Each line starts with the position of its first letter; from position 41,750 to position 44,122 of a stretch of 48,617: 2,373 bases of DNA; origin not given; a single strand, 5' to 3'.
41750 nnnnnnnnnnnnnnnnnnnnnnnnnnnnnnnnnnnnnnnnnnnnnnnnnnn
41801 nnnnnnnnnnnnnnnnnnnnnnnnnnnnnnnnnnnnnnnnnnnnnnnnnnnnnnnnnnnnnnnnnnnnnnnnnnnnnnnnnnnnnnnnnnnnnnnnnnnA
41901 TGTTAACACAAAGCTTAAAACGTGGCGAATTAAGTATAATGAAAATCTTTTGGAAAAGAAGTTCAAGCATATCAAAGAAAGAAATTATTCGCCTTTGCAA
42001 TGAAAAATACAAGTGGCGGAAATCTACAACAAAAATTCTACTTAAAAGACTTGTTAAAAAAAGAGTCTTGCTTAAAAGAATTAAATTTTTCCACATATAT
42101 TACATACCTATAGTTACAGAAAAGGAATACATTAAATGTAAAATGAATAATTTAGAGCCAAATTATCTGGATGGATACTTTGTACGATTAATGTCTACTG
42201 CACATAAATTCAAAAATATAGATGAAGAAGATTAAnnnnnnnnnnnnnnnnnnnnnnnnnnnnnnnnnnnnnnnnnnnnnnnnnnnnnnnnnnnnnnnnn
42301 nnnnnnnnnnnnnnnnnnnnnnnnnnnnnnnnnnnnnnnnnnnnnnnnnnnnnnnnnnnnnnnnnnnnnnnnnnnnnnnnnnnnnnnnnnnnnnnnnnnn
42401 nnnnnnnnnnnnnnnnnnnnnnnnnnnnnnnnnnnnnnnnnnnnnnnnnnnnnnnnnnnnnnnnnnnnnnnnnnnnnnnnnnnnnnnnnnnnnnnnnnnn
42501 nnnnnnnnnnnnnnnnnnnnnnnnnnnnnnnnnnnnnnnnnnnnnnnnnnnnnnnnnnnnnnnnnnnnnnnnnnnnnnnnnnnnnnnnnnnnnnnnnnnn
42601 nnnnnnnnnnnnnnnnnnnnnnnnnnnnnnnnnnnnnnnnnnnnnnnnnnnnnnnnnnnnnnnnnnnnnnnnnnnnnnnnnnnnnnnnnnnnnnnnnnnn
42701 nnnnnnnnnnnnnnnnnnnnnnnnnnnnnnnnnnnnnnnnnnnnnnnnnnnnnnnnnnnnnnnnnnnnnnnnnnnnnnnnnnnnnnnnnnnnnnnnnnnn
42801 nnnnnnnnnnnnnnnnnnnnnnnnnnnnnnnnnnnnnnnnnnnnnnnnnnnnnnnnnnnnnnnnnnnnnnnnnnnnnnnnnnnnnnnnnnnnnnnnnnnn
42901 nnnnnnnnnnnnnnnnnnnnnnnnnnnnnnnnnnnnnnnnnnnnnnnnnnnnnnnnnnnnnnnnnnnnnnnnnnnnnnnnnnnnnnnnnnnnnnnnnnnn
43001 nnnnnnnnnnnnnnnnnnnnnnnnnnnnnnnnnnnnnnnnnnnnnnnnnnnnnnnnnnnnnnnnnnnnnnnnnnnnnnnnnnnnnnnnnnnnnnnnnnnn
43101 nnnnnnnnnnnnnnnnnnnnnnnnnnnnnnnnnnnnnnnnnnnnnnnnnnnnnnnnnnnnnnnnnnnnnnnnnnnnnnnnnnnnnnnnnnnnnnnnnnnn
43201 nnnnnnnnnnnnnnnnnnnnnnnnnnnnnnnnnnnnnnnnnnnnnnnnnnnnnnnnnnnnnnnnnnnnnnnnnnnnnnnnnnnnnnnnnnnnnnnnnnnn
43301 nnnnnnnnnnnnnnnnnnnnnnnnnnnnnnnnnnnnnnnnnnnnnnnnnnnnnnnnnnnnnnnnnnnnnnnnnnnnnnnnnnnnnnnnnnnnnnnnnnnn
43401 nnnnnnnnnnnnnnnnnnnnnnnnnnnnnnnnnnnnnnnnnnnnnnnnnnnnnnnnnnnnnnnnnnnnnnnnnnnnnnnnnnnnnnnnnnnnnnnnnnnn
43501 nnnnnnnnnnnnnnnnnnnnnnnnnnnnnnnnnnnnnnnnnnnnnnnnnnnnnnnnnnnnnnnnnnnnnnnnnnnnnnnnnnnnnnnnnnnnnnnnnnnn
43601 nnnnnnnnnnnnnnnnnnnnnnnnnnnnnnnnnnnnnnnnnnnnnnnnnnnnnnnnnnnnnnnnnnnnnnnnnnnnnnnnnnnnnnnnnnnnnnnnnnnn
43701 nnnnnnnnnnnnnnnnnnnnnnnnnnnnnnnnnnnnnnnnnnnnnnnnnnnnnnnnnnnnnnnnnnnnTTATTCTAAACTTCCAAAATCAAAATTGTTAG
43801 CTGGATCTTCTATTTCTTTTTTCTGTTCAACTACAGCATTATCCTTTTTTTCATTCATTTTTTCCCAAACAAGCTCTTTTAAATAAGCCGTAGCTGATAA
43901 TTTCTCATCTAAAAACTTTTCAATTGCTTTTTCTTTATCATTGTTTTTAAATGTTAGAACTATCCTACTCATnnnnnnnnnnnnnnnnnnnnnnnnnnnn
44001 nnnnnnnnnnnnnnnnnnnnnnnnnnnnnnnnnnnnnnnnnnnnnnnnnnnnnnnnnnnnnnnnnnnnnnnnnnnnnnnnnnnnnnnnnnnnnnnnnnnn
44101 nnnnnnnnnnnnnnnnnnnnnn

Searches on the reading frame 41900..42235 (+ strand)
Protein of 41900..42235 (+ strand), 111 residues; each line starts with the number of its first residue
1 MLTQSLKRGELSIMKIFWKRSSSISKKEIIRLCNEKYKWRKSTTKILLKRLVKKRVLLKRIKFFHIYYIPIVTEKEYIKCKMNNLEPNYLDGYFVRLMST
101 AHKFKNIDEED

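Call 4: search_protein_families(library=pfam, proteins=[window:41900-42235:+], max_evalue=0.01)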
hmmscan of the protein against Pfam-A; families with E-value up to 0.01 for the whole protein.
window:41900-42235:+ (111 aa): 1 family
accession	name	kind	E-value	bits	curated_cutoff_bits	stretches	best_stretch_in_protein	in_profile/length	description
PF03965.22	Penicillinase_R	-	2.3e-15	57.4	22.6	1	10-110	5-104/115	Penicillinase repressor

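Call 5: search_protein_families(library=ncbifam, proteins=[window:41900-42235:+], max_evalue=0.01)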
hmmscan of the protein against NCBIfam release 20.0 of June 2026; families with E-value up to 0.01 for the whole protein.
window:41900-42235:+ (111 aa): 4 families
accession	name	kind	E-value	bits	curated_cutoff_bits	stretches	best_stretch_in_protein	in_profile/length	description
TIGR02698.1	CopY_TcrY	equivalog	4.7e-12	46.3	121.95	1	9-85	5-80/130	CopY/TcrY family copper transport repressor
NF012168.1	BlaI_of_BCL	exception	1.5e-08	34.6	180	1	6-92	6-91/121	penicillinase repressor BlaI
NF000244.1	MecI_of_mecC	exception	1.9e-06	27.8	250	1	9-82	11-82/125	mecC-type methicillin resistance repressor MecI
NF000243.1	MecI_of_mecA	exception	0.0074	16.5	250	1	6-85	8-87/123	mecA-type methicillin resistance repressor MecI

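Call 53: search_protein_families(library=phrogs, proteins=[window:41900-42235:+], max_evalue=0.001)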
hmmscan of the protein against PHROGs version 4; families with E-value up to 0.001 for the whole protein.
window:41900-42235:+ (111 aa): 2 families
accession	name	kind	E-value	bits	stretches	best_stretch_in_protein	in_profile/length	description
phrog_1077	-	transcription regulation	3.3e-37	128.7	1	1-110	1-110/126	transcriptional regulator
phrog_681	-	DNA, RNA and nucleotide metabolism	0.00072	19.2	1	18-83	147-208/576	endonuclease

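Call 54: search_dna_similar(query=window:41900-42235:+, collection=plasmids, mode=protein, max_rows=40, max_evalue=0.001)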
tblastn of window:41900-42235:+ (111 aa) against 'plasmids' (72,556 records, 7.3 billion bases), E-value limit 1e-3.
Records with a match: 11; places in all: 11; records where one place covers at least 80% of the query: 9.
Best place of each record, by identity: 90-95% 1; 80-90% 8; 60-80% 2.
By first word of the organism name: Clostridioides 11.
By predicted mobility (MOB-suite, as given by PLSDB): non-mobilizable 11.
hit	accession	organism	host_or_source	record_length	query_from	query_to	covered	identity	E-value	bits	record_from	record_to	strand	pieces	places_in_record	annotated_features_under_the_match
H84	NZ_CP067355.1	Clostridioides sp. ES-S-0173-01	soil,soil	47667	1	111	100%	91.0%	7e-40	147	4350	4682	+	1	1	BlaI/MecI/CopY family transcriptional regulator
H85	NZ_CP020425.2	Clostridioides difficile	ATCC strain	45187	1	111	100%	83.8%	2e-35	134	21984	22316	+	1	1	BlaI/MecI/CopY family transcriptional regulator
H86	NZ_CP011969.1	Clostridioides difficile ATCC 9689 = DSM 1296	Homo sapiens,cell culture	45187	1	111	100%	83.8%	2e-35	134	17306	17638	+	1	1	BlaI/MecI/CopY family transcriptional regulator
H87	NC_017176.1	Clostridioides difficile BI1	Homo sapiens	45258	1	111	100%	83.8%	2e-35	134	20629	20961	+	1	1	BlaI/MecI/CopY family transcriptional regulator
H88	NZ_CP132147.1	Clostridioides difficile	Homo sapiens,whole organism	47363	1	111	100%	83.8%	2e-35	134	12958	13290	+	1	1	BlaI/MecI/CopY family transcriptional regulator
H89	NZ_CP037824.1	Clostridioides difficile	Homo sapiens,feces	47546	1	111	100%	83.8%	2e-35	134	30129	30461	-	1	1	BlaI/MecI/CopY family transcriptional regulator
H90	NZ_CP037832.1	Clostridioides difficile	Homo sapiens,feces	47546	1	111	100%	83.8%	2e-35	134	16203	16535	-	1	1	BlaI/MecI/CopY family transcriptional regulator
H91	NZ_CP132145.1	Clostridioides difficile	Homo sapiens,whole organism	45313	1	111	100%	81.1%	7e-32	124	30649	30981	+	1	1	BlaI/MecI/CopY family transcriptional regulator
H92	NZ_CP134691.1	Clostridioides difficile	whole organism,horse faeces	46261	1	111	100%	81.1%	7e-32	124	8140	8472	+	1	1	BlaI/MecI/CopY family transcriptional regulator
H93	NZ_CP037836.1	Clostridioides difficile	Homo sapiens,feces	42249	79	111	30%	75.8%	2e-8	57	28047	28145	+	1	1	none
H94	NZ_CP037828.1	Clostridioides difficile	Homo sapiens,feces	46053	79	111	30%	75.8%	2e-8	57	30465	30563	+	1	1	none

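Call 57: search_dna_similar(query=window:41900-42235:+, collection=phages, mode=protein, max_rows=60, max_evalue=0.01)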
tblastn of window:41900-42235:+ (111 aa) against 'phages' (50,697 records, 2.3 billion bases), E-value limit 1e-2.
Records with a match: 9; places in all: 9; records where one place covers at least 80% of the query: 9.
Best place of each record, by identity: <60% 9.
By first word of the organism name: Clostridium 8; Clostridioides 1.
By host as written in the record: Clostridium difficile 5; - 3; Clostridioides difficile LCUS 0508 1.
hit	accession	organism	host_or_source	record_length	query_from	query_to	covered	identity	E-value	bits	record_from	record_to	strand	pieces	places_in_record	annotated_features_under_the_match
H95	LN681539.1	Clostridium phage phiCD505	Clostridium difficile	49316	2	111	99%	44.5%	2e-8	56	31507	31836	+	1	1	conserved protein of unknown function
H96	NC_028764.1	Clostridium phage phiCD505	Clostridium difficile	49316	2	111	99%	44.5%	2e-8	56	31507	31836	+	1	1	transcriptional regulator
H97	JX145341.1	Clostridium phage phiMMP02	Clostridium difficile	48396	6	111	95%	44.3%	1e-7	54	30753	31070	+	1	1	regulatory protein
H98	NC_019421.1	Clostridium phage phiMMP02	Clostridium difficile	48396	6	111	95%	44.3%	1e-7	54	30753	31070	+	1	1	transcriptional regulator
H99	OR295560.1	Clostridioides phage phiCD508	Clostridioides difficile LCUS 0508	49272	6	111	95%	44.3%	1e-7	54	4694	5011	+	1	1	blaI_1: transcriptional regulator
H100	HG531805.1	Clostridium phage CDMH1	-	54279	2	111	99%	41.8%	1e-5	48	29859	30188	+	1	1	CDHM1_gp39: putative regulatory protein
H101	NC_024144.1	Clostridium phage CDMH1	-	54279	2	111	99%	41.8%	1e-5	48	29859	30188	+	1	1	CDHM1_gp39: transcriptional regulator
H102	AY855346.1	Clostridium phage phi CD119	-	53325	6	103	88%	44.9%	2e-4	44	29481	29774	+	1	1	hypothetical protein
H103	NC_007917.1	Clostridium phage phi CD119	Clostridium difficile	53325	6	103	88%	44.9%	2e-4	44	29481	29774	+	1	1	transcriptional regulator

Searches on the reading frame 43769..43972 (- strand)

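Call 4: search_protein_families(library=pfam, proteins=[window:43769-43972:-], max_evalue=0.01)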
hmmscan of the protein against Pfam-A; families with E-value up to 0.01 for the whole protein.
window:43769-43972:- (67 aa): 0 families

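Call 53: search_protein_families(library=phrogs, proteins=[window:43769-43972:-], max_evalue=0.001)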
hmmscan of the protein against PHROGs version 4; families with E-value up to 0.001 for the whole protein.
window:43769-43972:- (67 aa): 1 family
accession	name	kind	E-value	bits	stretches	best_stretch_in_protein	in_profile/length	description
phrog_4223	-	unknown function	5.9e-37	126.9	1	1-67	1-67/67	-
